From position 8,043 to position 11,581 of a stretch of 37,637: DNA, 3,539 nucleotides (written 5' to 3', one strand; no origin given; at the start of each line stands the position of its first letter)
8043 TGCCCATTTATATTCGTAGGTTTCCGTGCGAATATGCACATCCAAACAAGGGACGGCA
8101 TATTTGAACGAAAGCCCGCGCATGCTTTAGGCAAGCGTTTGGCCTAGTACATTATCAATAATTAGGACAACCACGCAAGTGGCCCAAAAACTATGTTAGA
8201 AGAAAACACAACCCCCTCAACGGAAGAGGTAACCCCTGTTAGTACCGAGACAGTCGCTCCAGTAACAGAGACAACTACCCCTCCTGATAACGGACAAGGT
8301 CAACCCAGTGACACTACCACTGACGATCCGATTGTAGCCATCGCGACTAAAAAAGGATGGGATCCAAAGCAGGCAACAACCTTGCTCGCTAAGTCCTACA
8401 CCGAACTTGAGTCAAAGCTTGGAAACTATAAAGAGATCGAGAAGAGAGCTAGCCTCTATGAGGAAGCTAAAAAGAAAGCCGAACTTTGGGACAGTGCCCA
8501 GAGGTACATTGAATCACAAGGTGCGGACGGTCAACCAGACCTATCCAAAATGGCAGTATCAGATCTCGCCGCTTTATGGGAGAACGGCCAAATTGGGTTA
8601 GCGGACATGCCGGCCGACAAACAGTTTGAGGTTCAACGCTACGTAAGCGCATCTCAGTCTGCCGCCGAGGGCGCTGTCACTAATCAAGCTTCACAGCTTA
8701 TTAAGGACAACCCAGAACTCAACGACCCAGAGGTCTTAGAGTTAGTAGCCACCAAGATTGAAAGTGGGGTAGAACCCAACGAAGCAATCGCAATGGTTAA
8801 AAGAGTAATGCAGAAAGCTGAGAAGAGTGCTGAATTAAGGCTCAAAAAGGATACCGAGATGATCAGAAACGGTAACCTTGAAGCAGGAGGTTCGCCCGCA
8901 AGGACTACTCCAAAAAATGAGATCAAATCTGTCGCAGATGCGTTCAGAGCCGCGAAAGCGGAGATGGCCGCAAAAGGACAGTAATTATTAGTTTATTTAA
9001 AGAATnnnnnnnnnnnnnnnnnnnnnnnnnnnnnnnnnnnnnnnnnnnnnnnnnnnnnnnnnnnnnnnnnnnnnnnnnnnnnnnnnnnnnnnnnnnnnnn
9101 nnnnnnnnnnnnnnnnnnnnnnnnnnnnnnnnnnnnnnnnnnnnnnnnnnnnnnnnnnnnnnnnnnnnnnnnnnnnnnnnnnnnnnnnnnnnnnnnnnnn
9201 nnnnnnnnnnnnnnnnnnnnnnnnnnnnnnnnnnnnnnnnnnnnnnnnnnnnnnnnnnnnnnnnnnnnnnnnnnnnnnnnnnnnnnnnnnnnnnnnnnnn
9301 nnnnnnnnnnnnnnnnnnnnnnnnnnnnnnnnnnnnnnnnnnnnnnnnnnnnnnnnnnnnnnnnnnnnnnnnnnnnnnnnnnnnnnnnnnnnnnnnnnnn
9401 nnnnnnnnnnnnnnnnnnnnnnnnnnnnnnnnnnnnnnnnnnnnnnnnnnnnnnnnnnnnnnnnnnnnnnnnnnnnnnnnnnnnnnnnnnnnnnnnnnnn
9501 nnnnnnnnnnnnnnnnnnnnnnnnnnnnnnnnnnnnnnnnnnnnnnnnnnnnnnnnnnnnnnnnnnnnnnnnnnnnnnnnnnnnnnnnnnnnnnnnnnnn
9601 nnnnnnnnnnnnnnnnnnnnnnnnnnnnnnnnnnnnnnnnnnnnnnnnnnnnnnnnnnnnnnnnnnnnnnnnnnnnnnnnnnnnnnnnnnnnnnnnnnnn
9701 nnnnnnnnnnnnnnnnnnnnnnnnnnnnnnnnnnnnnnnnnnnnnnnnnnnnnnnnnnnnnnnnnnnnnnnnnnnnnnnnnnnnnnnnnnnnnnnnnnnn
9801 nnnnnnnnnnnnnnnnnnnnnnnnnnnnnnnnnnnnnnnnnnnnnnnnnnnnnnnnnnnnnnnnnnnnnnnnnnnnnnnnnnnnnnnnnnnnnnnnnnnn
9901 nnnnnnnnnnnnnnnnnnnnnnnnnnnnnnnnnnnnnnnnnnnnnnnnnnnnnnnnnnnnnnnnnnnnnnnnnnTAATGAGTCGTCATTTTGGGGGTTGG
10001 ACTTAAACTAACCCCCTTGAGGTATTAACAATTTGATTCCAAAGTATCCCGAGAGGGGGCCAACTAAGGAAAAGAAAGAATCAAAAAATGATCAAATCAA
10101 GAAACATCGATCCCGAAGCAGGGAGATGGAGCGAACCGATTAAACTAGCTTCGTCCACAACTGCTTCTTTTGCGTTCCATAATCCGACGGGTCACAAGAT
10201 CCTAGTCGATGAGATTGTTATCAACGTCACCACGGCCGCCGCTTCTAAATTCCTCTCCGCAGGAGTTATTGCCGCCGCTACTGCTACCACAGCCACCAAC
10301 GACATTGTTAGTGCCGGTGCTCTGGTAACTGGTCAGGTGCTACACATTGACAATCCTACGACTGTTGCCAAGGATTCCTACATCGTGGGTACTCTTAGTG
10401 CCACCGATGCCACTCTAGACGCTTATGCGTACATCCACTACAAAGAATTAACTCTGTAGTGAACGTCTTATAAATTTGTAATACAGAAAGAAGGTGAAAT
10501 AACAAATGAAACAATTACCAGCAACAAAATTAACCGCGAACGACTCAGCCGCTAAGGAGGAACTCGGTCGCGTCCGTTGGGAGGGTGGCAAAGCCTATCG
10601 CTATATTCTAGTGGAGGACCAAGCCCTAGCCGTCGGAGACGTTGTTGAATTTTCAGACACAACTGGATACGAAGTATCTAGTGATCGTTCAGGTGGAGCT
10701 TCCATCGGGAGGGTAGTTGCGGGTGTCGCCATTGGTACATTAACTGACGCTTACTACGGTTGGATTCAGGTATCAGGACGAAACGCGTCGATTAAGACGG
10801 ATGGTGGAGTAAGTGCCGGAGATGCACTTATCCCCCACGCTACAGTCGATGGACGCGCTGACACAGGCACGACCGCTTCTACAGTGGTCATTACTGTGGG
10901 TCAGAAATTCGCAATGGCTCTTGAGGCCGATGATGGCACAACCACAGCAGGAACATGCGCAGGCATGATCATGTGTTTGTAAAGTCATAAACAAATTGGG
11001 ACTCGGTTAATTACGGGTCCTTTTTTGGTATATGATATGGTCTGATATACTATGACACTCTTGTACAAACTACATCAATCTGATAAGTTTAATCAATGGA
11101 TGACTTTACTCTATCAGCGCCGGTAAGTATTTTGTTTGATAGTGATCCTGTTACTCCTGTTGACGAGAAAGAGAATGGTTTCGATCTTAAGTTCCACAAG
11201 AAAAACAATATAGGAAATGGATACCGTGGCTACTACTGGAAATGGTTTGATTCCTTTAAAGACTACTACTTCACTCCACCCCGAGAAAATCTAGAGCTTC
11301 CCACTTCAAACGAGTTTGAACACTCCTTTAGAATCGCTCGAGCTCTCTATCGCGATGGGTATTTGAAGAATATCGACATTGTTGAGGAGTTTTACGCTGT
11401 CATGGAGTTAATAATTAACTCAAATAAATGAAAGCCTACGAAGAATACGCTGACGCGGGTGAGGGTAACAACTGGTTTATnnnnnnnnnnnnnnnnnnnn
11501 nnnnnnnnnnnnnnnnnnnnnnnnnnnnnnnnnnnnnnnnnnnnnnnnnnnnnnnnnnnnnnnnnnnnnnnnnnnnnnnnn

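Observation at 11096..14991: Translationally coupled sugar-modification operon with two micro membrane peptides inside the structural module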

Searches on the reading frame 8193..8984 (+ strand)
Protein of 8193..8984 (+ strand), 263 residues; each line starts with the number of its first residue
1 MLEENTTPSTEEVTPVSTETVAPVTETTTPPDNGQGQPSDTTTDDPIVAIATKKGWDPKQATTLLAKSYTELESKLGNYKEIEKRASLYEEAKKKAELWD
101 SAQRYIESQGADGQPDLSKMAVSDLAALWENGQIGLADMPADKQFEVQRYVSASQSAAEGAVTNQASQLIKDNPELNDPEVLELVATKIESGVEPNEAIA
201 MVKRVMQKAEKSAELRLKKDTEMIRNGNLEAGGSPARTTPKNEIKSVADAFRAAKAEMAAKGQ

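Call 7: search_protein_families(library=phrogs, proteins=[window:8193-8984:+], max_evalue=0.001)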
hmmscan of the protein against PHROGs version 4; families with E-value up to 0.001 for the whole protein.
window:8193-8984:+ (263 aa): 0 families

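Call 61: search_protein_families(library=pfam, proteins=[window:8193-8984:+], max_evalue=1)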
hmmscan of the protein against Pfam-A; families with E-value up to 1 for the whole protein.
window:8193-8984:+ (263 aa): 4 families
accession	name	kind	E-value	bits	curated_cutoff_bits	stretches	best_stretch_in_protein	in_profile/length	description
PF07995.17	GSDH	-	0.099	12.3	25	1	119-185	34-105/332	Glucose / Sorbosone dehydrogenase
PF24028.1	DUF7339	-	0.16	12.5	27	1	176-219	60-103/115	Domain of unknown function (DUF7339)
PF01988.24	VIT1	-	0.24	11.6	28.1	1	150-222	53-123/214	VIT family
PF03462.23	PCRF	-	0.28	11.4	24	0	52-102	14-69/194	PCRF domain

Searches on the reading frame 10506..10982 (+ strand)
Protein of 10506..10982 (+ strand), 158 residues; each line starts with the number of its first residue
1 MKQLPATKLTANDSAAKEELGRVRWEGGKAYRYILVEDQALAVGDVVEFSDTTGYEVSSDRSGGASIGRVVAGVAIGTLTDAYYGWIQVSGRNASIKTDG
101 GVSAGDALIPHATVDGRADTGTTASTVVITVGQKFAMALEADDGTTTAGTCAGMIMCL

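Call 6: search_protein_families(library=phrogs, proteins=[window:10506-10982:+], max_evalue=0.01)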
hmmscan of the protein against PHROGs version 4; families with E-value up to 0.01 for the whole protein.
window:10506-10982:+ (158 aa): 0 families

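Call 61: search_protein_families(library=pfam, proteins=[window:10506-10982:+], max_evalue=1)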
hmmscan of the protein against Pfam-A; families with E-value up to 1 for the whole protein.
window:10506-10982:+ (158 aa): 3 families
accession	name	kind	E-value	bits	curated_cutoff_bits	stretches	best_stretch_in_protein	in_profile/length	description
PF12195.14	End_beta_barrel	-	0.00062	20.1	35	1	25-61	12-48/83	Beta barrel domain of bacteriophage endosialidase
PF09136.16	Glucodextran_B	-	0.015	15.7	27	1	76-103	22-49/83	Glucodextranase, domain B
PF12551.13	PHBC_N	-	0.083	13.2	25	1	60-87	7-34/43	Poly-beta-hydroxybutyrate polymerase N terminal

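Call 64: search_solved_structures(query=A3, max_evalue=10, show_alignments=2)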
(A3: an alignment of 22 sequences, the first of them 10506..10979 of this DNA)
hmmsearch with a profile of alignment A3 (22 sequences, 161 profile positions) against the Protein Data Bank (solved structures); distinct sequences matched with E-value up to 10: 1.
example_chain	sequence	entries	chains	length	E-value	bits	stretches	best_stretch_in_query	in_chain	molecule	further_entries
6sw4_A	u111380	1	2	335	0.44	13.2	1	39-83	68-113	Arabinose binding protein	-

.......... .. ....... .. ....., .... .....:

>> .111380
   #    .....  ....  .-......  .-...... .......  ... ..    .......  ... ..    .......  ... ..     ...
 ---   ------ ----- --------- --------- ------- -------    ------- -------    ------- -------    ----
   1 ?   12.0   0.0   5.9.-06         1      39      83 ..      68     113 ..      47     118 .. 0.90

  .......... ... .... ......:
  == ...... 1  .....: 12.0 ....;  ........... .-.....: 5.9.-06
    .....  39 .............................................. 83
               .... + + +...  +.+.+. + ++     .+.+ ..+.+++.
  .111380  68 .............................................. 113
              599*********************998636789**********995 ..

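Call 70: search_protein_families(library=phrogs, alignment_id=A3, max_evalue=0.01)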
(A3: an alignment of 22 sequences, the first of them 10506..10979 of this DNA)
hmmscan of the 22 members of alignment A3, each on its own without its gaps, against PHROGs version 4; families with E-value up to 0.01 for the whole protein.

A. member 1, window:10506-10979:+ (158 aa): 0 families

B. families by the number of members that match (of 22 scanned): 3 families
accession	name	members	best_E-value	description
phrog_29386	-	7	2.5e-05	virion structural protein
phrog_3645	-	2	0.0015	virion structural protein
phrog_36579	-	1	0.0079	-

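Call 71: search_dna_similar(query=window:10506-10979:+, collection=phages, mode=protein, max_rows=25, max_evalue=0.001)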
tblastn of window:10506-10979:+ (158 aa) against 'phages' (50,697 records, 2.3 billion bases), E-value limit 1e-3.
No match.

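Call 96: find_homologous_proteins(query=A3, max_evalue=0.001)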
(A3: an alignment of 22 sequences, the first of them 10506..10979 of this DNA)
Query A3 (22 sequences) (158 aa, profile of the alignment): 371 proteins with E <= 0.001 among 8000 candidates; the best 120 are listed.
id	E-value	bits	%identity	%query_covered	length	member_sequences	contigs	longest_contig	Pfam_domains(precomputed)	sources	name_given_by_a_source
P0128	1.5e-69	251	86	100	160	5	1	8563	-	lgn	-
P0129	2.0e-69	250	89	100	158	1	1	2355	-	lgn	-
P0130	3.2e-69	249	89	100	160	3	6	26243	-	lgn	-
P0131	3.5e-69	249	85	99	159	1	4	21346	-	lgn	-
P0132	5.5e-69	249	92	100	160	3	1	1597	-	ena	-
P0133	1.0e-68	248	77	99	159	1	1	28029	-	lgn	-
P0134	4.2e-68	246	75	100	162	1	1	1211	-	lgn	-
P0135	4.8e-68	246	83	88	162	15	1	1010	-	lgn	-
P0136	8.9e-68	245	73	100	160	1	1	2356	-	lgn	-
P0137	9.0e-68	245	68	100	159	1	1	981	-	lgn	-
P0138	1.3e-67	244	75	100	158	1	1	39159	-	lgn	-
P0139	1.3e-67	244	66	100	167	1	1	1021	-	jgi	jgi:hypothetical protein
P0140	1.7e-67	244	59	100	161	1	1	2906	-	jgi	jgi:hypothetical protein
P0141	1.7e-67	244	75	99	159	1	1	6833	-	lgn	-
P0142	2.6e-67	243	76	100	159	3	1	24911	-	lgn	-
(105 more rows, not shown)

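Call 97: find_related_loci(query=A3, collection=viral_contigs, flank=5000)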
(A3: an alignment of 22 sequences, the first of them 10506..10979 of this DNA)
Query A3 (158 aa) in viral_contigs; peptide patterns used: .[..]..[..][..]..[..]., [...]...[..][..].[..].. (x = any residue, [..] = any of these).
424 stretches matched a pattern; 124 encode a relative of the query (tblastn E <= 1e-3); the best 80 are kept; 80 distinct loci.
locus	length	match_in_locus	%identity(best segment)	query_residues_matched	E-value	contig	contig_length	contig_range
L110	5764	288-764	92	1-158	3e-92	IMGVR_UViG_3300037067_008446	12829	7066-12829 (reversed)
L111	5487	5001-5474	87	1-158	4e-90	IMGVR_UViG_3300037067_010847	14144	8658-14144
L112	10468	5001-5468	66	2-158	8e-64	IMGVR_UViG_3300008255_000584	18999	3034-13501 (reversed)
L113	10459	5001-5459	67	8-158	2e-63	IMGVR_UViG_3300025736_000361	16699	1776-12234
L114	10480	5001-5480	62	1-158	2e-60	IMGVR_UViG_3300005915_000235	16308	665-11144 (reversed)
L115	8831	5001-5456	63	9-158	2e-58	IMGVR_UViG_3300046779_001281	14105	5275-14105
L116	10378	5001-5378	61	29-157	2e-47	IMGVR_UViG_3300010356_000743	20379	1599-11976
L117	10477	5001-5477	56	1-158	6e-47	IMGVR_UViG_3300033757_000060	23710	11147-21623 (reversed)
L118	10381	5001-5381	62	28-157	8e-46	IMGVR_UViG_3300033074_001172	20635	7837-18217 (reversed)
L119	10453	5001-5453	50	1-158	4e-40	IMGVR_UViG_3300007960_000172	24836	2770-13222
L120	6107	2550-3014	48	1-158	4e-39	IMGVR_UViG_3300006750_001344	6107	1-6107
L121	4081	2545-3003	47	1-156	8e-39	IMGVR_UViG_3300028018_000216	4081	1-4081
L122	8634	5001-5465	47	1-158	4e-38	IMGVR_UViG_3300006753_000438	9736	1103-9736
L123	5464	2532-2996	47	1-158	4e-38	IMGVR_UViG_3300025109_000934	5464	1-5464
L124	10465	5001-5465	47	1-158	4e-38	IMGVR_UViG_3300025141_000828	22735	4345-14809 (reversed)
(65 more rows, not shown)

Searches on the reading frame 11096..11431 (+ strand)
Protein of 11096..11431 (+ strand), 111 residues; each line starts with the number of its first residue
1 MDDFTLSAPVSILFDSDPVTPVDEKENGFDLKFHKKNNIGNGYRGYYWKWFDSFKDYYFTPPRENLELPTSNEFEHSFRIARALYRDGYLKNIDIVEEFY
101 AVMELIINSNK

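Call 4: search_protein_families(library=pfam, proteins=[window:11096-11431:+], max_evalue=0.1)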
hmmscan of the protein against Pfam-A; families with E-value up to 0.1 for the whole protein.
window:11096-11431:+ (111 aa): 0 families

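Call 6: search_protein_families(library=phrogs, proteins=[window:11096-11431:+], max_evalue=0.01)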
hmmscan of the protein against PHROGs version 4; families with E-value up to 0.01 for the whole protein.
window:11096-11431:+ (111 aa): 0 families
